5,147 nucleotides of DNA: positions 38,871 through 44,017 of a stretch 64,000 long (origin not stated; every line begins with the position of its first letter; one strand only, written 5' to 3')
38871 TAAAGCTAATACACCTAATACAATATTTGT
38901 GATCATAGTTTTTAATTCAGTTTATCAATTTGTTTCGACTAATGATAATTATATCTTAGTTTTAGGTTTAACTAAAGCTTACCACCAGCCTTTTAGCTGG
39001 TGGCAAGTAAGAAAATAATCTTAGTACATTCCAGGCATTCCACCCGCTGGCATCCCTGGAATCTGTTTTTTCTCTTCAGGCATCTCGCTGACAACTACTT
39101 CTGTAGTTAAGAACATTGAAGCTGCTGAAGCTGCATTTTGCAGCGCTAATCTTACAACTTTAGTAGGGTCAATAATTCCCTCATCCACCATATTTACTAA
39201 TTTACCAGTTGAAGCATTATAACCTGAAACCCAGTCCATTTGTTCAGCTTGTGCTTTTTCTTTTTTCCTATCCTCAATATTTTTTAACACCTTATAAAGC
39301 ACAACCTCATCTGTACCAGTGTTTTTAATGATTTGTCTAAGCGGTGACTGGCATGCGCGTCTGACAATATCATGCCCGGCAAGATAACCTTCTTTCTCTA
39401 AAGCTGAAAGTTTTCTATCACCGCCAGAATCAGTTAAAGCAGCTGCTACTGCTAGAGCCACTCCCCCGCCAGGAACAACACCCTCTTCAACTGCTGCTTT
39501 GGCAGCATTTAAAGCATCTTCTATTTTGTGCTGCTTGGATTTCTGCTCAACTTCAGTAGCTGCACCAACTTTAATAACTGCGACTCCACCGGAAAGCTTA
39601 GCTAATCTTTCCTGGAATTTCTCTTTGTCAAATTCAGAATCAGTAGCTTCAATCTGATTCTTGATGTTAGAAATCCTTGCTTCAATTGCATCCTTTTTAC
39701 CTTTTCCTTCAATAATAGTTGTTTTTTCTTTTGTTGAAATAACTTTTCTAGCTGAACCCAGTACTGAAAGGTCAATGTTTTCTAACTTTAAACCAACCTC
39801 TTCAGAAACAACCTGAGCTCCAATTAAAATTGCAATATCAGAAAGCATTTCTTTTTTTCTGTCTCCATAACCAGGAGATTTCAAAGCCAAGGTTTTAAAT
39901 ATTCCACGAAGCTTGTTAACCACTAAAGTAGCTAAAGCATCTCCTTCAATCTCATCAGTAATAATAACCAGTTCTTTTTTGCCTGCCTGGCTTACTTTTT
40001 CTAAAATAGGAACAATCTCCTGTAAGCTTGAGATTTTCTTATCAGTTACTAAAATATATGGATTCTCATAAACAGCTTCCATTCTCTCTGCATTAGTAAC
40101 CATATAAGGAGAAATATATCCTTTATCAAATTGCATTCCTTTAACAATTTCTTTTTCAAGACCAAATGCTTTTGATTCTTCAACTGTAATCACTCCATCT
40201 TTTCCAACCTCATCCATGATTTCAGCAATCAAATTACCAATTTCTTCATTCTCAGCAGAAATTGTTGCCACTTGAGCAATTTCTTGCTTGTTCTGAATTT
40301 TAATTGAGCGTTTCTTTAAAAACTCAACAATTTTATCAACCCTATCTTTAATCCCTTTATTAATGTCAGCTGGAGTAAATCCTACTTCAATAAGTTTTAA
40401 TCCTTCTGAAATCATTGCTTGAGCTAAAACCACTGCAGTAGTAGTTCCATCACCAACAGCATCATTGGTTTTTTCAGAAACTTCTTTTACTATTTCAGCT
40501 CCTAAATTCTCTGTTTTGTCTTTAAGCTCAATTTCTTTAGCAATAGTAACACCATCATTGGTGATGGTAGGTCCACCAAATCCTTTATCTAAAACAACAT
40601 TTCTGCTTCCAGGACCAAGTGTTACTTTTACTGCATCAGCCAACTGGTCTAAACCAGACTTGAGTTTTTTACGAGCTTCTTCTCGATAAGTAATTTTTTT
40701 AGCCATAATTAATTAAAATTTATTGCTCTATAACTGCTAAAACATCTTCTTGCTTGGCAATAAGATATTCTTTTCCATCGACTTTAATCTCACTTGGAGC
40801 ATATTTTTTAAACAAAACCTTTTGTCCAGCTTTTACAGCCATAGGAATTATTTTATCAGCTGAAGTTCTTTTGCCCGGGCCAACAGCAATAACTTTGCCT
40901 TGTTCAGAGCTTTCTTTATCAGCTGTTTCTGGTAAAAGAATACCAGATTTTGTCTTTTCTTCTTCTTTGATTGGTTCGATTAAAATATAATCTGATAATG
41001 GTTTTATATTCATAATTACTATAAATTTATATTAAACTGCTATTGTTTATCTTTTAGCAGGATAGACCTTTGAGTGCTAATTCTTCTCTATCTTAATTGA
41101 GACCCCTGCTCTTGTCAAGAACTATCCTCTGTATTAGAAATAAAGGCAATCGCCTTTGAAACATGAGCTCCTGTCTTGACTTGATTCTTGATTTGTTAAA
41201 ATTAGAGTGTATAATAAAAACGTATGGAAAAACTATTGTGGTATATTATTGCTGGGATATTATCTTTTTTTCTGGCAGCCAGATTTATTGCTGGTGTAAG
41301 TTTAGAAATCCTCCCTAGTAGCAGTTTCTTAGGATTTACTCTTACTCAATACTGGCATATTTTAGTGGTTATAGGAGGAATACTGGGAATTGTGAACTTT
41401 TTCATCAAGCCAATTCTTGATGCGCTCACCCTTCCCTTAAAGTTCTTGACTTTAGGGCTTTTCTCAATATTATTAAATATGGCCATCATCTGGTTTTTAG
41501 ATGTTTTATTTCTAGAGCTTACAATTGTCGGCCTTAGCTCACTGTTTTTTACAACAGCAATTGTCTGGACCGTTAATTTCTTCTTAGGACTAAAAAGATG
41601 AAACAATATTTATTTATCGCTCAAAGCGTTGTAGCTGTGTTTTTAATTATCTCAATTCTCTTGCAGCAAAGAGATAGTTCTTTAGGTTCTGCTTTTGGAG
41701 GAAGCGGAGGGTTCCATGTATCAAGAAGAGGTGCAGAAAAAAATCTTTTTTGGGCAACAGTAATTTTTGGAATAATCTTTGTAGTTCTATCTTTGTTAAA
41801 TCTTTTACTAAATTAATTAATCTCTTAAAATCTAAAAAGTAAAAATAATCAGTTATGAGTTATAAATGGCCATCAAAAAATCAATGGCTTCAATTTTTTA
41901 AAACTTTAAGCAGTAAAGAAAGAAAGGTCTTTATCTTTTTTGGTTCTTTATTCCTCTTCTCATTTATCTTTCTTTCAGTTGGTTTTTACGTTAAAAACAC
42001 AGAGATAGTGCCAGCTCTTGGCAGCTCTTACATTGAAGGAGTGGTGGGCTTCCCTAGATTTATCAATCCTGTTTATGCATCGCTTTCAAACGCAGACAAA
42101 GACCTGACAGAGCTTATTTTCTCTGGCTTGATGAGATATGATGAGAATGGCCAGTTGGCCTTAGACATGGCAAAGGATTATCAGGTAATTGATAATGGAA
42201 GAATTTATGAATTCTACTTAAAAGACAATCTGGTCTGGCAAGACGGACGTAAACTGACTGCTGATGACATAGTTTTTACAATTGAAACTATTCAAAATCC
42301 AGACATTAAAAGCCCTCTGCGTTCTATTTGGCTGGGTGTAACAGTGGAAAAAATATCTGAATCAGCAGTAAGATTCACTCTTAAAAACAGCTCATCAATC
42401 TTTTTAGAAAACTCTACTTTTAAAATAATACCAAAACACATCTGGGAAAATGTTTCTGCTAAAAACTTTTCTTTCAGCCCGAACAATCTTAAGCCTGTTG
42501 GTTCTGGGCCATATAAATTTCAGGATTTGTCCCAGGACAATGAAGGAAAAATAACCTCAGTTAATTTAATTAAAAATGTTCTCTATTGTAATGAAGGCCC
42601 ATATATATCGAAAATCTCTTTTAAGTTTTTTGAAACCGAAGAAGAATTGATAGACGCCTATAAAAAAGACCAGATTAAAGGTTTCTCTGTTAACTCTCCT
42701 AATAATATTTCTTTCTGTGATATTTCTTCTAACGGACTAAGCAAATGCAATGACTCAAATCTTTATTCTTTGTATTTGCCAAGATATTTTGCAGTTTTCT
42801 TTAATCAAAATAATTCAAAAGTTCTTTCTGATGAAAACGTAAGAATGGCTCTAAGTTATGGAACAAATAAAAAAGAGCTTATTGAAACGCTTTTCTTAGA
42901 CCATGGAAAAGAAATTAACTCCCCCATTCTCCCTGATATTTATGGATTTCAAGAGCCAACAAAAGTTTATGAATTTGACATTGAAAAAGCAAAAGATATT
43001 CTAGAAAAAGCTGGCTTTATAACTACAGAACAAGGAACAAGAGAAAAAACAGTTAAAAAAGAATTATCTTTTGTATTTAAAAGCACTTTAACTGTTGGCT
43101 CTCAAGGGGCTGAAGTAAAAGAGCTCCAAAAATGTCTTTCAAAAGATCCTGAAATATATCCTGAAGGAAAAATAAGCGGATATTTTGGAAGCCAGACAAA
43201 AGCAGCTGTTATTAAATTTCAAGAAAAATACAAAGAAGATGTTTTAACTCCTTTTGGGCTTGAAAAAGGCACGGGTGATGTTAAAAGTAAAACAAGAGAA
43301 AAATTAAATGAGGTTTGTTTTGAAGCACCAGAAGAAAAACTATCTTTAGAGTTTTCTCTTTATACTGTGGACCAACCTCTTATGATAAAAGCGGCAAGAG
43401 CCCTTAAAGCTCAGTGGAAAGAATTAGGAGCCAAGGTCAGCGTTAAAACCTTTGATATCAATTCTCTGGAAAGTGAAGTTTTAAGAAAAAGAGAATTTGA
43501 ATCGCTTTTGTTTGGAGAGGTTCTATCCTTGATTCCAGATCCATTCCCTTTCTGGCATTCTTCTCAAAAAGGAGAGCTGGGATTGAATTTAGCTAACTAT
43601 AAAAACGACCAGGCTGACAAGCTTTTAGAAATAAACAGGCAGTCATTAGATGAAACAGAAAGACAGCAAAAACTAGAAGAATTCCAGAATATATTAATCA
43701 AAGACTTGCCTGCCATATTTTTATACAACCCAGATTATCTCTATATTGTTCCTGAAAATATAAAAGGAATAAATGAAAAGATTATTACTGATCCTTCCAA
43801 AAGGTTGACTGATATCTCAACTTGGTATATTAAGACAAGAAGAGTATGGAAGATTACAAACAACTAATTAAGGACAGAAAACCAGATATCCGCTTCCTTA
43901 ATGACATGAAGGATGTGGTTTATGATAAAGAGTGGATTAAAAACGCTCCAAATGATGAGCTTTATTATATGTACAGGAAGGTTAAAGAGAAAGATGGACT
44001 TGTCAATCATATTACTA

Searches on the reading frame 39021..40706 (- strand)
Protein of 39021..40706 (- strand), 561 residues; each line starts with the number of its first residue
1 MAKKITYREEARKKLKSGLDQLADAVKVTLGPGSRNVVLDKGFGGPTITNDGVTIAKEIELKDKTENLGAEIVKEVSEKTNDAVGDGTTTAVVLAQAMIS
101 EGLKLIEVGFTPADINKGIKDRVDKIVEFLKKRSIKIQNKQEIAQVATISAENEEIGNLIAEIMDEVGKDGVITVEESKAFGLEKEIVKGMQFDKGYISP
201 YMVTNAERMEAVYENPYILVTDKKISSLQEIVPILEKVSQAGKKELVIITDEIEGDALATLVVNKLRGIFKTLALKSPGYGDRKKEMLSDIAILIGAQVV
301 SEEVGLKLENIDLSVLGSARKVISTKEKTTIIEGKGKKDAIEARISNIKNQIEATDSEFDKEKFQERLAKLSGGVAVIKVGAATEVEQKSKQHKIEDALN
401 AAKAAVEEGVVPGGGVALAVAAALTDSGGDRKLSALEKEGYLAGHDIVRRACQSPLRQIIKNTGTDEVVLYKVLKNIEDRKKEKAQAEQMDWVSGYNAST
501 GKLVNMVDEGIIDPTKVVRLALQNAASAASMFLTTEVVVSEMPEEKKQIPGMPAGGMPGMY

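Call 11: search_protein_families(library=pfam, proteins=[window:39021-40706:-], max_evalue=0.001)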
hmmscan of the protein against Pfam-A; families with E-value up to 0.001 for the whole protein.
window:39021-40706:- (561 aa): 1 family
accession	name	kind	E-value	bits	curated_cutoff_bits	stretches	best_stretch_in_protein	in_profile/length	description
PF00118.29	Cpn60_TCP1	-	2.3e-69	234.8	34.3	1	22-541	1-488/490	TCP-1/cpn60 chaperonin family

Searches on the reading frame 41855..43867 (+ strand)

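Call 11: search_protein_families(library=pfam, proteins=[window:41855-43867:+], max_evalue=0.001)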
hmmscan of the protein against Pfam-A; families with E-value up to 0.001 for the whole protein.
window:41855-43867:+ (670 aa): 2 families
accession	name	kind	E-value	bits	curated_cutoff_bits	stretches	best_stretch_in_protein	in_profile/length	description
PF00496.27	SBP_bac_5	-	2.3e-58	198.5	32.4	2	103-411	4-291/368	Bacterial extracellular solute-binding proteins, family 5 Middle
PF01471.23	PG_binding_1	-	2.6e-07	31.1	23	1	417-459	1-41/57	Putative peptidoglycan binding domain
